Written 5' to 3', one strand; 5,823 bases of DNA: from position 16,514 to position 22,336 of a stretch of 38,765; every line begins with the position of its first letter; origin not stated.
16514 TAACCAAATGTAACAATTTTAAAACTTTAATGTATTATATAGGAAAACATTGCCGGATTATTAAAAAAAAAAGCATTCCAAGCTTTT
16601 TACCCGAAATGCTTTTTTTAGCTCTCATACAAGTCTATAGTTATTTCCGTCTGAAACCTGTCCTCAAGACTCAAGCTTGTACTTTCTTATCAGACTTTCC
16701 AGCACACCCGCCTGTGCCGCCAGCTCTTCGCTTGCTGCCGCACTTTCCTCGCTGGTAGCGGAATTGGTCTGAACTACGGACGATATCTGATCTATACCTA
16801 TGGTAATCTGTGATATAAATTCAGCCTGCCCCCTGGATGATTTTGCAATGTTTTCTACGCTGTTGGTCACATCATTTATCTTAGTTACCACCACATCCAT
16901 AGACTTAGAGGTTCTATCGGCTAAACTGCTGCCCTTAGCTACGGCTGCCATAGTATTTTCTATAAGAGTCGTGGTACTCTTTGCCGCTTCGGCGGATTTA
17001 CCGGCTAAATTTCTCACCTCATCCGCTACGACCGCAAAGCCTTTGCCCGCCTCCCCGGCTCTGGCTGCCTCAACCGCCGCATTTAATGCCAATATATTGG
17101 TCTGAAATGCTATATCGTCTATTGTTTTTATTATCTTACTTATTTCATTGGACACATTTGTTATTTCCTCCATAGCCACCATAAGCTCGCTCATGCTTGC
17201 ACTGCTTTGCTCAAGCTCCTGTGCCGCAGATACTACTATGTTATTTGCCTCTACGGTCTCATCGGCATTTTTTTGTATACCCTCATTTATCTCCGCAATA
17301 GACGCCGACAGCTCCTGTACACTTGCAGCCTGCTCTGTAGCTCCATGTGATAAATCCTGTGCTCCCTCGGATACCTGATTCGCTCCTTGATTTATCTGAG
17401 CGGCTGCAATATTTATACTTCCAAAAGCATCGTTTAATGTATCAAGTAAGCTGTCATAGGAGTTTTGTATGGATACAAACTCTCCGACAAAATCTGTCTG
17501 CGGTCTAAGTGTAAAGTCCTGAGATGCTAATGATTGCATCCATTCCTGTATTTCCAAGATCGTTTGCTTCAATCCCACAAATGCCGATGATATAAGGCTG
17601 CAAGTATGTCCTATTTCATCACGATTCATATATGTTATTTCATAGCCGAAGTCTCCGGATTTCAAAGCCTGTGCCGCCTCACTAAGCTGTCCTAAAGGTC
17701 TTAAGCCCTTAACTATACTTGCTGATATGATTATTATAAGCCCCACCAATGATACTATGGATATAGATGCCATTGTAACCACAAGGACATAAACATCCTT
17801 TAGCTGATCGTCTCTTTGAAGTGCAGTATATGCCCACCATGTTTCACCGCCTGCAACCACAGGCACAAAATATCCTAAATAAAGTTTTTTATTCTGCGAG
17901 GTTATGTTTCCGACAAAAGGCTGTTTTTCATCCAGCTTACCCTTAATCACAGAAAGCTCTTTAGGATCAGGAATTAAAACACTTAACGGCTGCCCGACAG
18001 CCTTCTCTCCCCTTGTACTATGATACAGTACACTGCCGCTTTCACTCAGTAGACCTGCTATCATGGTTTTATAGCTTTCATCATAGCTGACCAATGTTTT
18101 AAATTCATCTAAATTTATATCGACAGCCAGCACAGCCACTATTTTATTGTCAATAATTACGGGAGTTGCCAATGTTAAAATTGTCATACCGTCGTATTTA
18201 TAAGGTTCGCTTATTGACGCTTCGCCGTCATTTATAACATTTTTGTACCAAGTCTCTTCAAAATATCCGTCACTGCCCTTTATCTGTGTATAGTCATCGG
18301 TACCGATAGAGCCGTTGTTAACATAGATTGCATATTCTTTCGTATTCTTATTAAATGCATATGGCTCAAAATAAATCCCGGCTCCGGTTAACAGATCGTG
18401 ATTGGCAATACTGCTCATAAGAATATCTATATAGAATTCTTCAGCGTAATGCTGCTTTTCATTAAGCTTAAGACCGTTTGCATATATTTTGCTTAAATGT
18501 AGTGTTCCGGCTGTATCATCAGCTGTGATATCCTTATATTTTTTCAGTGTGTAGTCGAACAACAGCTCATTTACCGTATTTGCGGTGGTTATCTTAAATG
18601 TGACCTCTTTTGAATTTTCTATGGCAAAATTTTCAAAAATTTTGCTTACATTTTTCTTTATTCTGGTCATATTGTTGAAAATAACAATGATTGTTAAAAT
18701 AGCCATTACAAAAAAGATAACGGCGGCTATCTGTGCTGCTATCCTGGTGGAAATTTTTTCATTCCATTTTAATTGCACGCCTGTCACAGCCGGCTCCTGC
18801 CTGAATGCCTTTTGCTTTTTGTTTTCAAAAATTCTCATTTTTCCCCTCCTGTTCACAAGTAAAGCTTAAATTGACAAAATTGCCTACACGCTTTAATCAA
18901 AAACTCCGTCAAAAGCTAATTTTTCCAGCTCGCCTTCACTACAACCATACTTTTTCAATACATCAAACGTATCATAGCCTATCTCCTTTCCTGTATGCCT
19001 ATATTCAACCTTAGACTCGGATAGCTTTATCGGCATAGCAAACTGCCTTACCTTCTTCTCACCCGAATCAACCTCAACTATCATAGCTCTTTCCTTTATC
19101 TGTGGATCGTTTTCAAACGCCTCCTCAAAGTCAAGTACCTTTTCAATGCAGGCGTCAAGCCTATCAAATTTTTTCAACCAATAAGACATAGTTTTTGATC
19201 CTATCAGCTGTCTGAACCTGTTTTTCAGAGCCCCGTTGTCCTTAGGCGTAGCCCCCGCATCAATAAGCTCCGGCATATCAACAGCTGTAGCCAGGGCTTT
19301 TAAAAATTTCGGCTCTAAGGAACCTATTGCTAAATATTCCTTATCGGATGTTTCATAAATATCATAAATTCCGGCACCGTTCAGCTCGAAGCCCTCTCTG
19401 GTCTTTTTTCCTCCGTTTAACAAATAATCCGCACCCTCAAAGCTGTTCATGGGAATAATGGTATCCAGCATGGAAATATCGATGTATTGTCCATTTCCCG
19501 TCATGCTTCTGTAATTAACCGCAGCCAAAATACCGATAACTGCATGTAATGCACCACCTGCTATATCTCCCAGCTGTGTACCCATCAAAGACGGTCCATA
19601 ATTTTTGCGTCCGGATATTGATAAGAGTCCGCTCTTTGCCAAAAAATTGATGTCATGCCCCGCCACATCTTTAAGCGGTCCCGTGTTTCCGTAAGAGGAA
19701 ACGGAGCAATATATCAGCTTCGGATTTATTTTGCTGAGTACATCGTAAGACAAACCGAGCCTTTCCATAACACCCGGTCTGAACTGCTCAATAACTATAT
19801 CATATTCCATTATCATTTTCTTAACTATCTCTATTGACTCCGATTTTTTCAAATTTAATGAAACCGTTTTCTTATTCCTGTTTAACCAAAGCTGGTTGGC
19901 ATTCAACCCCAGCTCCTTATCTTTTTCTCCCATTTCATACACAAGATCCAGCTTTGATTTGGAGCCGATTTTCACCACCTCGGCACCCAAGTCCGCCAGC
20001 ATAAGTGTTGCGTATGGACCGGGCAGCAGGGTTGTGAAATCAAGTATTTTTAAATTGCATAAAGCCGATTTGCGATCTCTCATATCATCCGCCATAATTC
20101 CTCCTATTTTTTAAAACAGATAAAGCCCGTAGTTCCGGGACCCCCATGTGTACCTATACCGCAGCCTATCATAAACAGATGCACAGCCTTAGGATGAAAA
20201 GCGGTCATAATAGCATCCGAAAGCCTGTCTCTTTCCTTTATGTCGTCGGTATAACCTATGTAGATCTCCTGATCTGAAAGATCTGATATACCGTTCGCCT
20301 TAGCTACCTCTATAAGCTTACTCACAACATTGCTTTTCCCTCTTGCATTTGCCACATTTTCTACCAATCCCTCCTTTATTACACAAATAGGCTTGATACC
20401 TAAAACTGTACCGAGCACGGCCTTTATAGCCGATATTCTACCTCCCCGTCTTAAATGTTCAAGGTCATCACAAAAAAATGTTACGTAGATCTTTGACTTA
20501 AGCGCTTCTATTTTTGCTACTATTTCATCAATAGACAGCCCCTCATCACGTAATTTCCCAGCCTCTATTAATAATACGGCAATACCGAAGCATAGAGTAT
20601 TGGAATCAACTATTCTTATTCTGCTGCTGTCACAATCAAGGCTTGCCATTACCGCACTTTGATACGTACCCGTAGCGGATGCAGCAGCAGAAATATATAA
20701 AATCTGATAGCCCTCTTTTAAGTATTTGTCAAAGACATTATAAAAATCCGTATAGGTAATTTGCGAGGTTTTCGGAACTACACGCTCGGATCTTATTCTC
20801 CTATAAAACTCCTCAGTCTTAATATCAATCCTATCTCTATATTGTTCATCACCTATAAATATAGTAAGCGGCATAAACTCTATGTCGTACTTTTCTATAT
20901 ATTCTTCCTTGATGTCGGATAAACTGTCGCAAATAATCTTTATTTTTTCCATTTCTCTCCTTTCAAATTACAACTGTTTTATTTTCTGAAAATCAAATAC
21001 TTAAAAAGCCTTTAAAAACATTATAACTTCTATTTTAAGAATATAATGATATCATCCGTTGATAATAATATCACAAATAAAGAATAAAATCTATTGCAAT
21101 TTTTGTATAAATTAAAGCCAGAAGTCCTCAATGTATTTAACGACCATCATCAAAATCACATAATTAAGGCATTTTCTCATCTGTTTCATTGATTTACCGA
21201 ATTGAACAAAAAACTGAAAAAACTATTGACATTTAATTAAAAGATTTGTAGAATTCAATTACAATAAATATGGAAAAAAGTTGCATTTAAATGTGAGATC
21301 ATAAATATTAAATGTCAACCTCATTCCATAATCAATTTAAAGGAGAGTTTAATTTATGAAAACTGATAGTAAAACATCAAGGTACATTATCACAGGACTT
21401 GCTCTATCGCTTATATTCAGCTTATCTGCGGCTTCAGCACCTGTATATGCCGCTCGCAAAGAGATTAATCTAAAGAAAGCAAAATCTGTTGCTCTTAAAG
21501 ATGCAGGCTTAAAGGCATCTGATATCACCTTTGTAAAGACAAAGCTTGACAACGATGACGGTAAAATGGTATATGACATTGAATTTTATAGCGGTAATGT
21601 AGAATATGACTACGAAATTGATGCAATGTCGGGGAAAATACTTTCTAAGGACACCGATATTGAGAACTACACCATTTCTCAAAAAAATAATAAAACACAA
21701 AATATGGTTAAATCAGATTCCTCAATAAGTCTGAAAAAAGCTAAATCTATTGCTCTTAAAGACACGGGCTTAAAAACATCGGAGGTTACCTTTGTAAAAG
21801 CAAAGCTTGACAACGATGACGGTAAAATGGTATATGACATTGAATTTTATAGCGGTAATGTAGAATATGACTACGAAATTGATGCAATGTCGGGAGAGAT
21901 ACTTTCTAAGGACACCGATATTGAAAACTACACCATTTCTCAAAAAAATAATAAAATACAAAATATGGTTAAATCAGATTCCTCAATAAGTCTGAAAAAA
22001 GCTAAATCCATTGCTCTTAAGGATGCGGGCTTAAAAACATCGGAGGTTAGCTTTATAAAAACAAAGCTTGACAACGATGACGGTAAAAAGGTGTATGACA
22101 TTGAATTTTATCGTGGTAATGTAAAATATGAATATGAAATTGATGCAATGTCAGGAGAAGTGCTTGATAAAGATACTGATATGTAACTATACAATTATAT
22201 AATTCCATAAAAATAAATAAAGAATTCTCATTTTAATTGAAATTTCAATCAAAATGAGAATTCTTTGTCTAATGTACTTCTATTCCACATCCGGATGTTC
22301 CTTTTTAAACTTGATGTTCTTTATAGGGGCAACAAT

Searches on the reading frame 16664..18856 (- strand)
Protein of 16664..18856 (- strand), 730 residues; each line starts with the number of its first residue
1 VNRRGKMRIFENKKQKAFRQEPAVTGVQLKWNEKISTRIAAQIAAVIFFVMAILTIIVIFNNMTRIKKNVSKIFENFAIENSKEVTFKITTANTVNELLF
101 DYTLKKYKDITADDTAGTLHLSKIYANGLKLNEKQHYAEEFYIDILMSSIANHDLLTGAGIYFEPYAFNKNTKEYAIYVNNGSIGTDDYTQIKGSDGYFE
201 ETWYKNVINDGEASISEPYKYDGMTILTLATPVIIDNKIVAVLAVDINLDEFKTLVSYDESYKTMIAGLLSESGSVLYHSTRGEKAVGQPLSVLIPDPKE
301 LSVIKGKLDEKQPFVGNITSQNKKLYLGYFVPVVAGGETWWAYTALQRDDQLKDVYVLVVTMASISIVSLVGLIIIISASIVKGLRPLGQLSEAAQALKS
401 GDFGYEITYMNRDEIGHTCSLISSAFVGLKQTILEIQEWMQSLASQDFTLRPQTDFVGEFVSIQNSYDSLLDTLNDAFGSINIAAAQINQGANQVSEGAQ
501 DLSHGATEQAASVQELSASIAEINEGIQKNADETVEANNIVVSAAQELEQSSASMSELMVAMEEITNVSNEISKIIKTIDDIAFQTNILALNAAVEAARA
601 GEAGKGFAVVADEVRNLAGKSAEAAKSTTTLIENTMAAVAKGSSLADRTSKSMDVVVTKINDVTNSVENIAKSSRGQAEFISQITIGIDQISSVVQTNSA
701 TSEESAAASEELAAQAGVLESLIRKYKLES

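Call 29: search_protein_families(library=pfam, proteins=[window:16664-18856:-], max_evalue=0.00001)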
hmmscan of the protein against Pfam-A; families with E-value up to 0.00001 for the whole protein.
window:16664-18856:- (730 aa): 4 families
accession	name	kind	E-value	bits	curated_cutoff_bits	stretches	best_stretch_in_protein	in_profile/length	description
PF00015.26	MCPsignal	-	1.5e-43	149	34.6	1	541-694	4-171/172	Methyl-accepting chemotaxis protein (MCP) signalling domain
PF22673.2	MCP-like_PDC_1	-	3.7e-16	60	27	1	143-252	2-111/113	Methyl-accepting chemotaxis protein-like, first PDC sensor domain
PF02743.24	dCache_1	-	6.6e-12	45.9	45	1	159-333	57-230/240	Cache domain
PF00672.30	HAMP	-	7.5e-10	39.4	25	0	385-416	7-38/53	HAMP domain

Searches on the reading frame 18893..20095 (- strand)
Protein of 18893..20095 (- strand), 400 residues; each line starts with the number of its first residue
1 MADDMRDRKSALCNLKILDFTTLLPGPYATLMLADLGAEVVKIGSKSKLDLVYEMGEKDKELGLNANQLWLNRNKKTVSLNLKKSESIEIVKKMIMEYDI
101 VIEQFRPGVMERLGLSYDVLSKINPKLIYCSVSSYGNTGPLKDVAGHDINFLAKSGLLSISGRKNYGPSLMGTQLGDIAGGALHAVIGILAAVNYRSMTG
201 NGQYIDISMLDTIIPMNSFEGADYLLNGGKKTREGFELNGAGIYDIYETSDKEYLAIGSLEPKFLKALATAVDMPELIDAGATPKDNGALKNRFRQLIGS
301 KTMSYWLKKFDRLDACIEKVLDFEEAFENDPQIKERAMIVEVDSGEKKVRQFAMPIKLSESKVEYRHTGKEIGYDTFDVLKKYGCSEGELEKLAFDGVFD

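Call 29: search_protein_families(library=pfam, proteins=[window:18893-20095:-], max_evalue=0.00001)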
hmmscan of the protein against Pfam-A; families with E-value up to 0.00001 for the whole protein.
window:18893-20095:- (400 aa): 1 family
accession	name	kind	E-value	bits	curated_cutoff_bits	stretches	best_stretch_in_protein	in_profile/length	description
PF02515.22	CoA_transf_3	-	1.8e-93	314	23.3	1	14-368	3-358/366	CoA-transferase family III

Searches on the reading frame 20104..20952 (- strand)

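Call 29: search_protein_families(library=pfam, proteins=[window:20104-20952:-], max_evalue=0.00001)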
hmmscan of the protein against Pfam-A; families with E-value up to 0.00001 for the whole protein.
window:20104-20952:- (282 aa): 1 family
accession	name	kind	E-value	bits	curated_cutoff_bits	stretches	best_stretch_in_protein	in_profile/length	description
PF02645.21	DegV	-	1.2e-80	271.3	27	1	3-281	1-279/280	Uncharacterised protein, DegV family COG1307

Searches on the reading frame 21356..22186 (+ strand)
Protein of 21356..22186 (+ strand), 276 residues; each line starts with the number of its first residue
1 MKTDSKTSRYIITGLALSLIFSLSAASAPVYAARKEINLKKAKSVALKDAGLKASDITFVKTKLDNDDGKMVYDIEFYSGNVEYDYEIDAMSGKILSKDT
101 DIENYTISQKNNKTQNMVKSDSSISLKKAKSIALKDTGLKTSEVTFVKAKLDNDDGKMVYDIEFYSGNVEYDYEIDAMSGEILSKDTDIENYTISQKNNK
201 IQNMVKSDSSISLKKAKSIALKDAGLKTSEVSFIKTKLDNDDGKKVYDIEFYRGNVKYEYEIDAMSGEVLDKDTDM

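Call 29: search_protein_families(library=pfam, proteins=[window:21356-22186:+], max_evalue=0.00001)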
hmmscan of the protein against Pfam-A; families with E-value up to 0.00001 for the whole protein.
window:21356-22186:+ (276 aa): 3 families
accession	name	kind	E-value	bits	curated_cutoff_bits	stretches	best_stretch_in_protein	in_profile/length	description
PF03413.25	PepSY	-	5.7e-36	123.1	24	3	211-272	2-59/60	Peptidase propeptide and YPEB domain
PF22596.2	Scabin-like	-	1.8e-07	31.6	27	0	35-97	21-83/130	Scabin-like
PF20896.2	ToMV_Hel_N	-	5.3e-06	27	27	0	203-254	72-123/158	Tomato mosaic virus helicase, N-terminal domain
